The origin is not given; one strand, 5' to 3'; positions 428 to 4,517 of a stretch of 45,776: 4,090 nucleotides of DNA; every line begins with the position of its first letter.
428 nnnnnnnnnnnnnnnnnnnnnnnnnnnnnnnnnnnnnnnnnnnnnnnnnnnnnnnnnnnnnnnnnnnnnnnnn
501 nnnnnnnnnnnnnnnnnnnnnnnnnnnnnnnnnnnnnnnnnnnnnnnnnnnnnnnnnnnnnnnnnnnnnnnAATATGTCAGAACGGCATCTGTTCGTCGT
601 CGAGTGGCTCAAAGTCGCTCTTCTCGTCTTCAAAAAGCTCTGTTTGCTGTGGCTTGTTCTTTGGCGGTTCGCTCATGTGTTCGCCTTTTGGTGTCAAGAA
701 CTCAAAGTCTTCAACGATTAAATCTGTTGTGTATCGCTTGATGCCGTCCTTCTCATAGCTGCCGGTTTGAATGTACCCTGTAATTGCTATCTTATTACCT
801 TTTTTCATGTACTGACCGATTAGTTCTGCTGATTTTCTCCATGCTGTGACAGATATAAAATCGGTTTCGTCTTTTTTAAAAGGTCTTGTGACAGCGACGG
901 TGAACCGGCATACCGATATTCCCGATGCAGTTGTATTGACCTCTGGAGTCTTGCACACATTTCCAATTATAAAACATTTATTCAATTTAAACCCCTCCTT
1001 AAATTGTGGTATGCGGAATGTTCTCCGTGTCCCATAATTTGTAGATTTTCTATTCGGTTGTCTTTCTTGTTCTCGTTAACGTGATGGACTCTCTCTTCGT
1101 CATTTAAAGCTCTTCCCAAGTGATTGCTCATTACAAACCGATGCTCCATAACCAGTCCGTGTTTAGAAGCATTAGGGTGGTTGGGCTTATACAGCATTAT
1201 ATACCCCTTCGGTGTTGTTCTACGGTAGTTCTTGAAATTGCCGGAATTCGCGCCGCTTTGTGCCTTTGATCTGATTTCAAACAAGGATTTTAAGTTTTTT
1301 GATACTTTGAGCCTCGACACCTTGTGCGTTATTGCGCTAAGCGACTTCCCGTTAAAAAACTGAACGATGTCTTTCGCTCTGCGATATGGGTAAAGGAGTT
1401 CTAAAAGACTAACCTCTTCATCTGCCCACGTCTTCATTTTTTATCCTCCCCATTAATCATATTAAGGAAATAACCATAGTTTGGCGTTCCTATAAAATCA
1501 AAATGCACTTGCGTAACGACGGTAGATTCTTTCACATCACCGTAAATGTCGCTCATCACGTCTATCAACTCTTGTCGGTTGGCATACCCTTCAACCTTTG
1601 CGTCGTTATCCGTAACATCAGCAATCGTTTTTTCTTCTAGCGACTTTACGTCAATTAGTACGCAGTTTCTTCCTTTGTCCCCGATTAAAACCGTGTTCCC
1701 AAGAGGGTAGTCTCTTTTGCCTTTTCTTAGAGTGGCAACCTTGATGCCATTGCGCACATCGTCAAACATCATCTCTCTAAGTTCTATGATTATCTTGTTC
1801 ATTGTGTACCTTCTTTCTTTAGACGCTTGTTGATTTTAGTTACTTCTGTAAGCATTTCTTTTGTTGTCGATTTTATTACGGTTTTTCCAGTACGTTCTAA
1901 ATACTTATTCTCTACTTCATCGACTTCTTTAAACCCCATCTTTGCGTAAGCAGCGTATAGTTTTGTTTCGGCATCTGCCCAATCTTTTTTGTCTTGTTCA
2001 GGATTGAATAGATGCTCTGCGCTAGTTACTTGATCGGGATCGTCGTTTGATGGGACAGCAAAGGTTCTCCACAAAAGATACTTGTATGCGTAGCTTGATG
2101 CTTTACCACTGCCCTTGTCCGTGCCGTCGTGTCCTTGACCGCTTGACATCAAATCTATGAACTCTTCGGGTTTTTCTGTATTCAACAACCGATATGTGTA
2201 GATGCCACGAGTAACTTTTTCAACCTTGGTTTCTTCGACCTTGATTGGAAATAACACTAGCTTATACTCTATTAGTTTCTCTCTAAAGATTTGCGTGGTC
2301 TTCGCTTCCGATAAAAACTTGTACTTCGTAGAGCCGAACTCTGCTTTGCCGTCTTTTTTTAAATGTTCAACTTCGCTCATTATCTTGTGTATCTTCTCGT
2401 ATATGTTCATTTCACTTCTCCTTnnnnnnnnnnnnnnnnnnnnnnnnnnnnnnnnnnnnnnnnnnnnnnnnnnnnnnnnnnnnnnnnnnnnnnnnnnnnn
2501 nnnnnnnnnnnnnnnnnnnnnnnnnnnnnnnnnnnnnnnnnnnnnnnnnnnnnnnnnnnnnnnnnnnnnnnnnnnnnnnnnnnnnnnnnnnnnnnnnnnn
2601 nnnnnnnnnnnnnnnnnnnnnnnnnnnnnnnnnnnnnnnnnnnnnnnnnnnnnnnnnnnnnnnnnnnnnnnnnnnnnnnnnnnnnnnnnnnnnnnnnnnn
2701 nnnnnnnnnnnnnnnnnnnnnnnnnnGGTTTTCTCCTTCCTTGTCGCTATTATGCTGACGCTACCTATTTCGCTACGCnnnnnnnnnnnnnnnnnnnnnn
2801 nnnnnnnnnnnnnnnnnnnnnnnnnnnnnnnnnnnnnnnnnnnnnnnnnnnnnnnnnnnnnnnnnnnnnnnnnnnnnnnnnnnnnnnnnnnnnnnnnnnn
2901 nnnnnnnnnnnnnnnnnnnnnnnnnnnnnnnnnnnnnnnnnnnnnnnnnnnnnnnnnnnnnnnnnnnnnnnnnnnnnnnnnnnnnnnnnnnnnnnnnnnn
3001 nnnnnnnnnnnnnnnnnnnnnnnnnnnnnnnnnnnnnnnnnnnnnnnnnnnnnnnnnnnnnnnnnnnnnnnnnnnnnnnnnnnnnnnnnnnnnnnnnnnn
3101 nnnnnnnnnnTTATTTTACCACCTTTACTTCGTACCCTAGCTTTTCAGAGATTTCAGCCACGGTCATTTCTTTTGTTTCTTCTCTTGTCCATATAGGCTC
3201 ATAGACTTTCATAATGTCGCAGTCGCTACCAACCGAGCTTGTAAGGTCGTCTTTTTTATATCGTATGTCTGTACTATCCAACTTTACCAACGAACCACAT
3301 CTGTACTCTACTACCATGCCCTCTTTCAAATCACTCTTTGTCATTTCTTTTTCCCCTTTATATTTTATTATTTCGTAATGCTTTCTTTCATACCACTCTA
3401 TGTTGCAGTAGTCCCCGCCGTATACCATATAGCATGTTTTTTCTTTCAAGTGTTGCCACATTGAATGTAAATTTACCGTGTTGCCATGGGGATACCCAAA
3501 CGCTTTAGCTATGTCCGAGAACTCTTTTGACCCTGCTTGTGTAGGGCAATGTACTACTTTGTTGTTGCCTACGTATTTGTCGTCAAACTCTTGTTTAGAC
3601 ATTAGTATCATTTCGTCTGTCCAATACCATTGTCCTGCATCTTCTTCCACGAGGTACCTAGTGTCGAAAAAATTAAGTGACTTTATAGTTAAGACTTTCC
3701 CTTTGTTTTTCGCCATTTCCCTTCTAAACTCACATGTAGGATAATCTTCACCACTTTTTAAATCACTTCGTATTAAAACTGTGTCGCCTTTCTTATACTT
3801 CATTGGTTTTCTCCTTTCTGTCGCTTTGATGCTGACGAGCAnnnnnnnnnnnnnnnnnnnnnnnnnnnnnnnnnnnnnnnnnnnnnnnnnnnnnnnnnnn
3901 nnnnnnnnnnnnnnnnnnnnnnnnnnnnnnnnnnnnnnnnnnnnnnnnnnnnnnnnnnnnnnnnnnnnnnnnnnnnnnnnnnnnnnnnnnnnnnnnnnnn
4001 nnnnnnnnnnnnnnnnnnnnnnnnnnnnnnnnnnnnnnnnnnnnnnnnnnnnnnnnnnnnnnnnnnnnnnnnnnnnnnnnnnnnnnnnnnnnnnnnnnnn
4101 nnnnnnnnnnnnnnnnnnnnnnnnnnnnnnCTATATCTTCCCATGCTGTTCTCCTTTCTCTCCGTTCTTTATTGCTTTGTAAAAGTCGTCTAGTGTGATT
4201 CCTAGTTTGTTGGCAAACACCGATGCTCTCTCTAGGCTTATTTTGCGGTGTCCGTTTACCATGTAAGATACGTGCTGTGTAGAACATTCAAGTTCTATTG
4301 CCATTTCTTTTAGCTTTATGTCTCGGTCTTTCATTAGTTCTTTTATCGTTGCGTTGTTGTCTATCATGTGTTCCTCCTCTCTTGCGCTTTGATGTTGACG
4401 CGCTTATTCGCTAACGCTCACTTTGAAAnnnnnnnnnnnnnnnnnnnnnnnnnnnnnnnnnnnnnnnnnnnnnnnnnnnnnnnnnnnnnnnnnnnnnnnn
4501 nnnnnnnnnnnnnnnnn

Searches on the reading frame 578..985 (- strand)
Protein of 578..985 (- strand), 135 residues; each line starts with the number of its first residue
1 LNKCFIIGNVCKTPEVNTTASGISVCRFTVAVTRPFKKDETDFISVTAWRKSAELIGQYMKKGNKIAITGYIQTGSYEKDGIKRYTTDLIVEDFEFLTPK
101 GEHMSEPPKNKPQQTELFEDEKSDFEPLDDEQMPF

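Call 14: search_protein_families(library=pfam, proteins=[window:578-985:-], max_evalue=0.01)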
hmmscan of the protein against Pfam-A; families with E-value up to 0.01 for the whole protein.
window:578-985:- (135 aa): 1 family
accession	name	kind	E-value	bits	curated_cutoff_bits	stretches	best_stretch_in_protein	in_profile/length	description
PF00436.31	SSB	-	6.6e-29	100.5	26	1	1-97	1-104/104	Single-strand binding protein family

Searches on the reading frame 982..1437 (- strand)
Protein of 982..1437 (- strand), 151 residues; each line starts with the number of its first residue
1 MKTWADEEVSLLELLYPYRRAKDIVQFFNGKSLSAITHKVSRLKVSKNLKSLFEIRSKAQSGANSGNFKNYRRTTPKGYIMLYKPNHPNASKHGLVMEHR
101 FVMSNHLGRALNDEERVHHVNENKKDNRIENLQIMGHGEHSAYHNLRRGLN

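Call 14: search_protein_families(library=pfam, proteins=[window:982-1437:-], max_evalue=0.01)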
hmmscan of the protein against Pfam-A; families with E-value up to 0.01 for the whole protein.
window:982-1437:- (151 aa): 1 family
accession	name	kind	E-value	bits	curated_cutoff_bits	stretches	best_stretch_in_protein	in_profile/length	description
PF13392.12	HNH_3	-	4.4e-08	33.1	24.8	1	99-141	4-45/46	HNH endonuclease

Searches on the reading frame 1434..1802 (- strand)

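Call 60: search_protein_families(library=pfam, proteins=[window:1434-1802:-], max_evalue=0.01)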
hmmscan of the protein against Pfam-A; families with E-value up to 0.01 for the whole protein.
window:1434-1802:- (122 aa): 1 family
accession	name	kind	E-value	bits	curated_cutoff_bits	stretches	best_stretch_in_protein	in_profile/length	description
PF04266.20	ASCH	-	7.7e-12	46.3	21.2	1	8-103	3-101/103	ASCH domain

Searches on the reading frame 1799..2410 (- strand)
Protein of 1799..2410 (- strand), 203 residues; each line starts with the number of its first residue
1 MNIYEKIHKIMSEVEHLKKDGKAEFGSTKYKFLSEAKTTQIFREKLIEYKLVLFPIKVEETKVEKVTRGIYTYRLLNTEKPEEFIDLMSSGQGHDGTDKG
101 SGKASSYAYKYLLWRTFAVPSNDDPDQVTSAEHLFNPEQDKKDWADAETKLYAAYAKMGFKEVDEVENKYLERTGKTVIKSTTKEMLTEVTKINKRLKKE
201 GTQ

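Call 14: search_protein_families(library=pfam, proteins=[window:1799-2410:-], max_evalue=0.01)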
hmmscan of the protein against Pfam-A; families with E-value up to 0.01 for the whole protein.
window:1799-2410:- (203 aa): 1 family
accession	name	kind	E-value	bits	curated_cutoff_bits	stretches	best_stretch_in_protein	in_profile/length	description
PF04404.17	ERF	-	1.8e-10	41.4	25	1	3-130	1-129/153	ERF superfamily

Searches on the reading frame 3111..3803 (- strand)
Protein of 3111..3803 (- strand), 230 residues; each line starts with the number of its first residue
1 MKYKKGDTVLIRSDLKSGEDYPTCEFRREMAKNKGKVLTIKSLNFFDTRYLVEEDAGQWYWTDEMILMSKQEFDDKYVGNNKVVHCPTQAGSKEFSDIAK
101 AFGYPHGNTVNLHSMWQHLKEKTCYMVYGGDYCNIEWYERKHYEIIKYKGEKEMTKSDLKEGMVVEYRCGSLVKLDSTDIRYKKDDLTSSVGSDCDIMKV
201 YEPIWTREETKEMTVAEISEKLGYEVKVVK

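Call 14: search_protein_families(library=pfam, proteins=[window:3111-3803:-], max_evalue=0.01)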
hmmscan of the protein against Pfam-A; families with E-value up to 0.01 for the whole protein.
window:3111-3803:- (230 aa): 0 families

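Call 37: search_protein_families(library=phrogs, proteins=[window:3111-3803:-], max_evalue=0.001)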
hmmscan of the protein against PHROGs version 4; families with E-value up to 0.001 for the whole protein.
window:3111-3803:- (230 aa): 2 families
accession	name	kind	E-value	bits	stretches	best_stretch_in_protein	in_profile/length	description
phrog_7488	-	unknown function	2.3e-08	35.4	1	1-67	1-69/144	-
phrog_17705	-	unknown function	2.9e-07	31.6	1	4-66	3-65/202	-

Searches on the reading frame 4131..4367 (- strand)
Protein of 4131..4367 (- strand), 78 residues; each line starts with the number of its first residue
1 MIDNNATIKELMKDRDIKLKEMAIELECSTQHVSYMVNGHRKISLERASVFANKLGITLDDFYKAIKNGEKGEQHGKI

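Call 14: search_protein_families(library=pfam, proteins=[window:4131-4367:-], max_evalue=0.01)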
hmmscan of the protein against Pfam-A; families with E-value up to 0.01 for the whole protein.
window:4131-4367:- (78 aa): 2 families
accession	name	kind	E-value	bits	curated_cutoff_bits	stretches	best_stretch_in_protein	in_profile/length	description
PF01381.28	HTH_3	-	9.9e-08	32.4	23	1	8-62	1-55/55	Helix-turn-helix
PF13443.12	HTH_26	-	1.8e-07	31.8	22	1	8-67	2-62/63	Cro/C1-type HTH DNA-binding domain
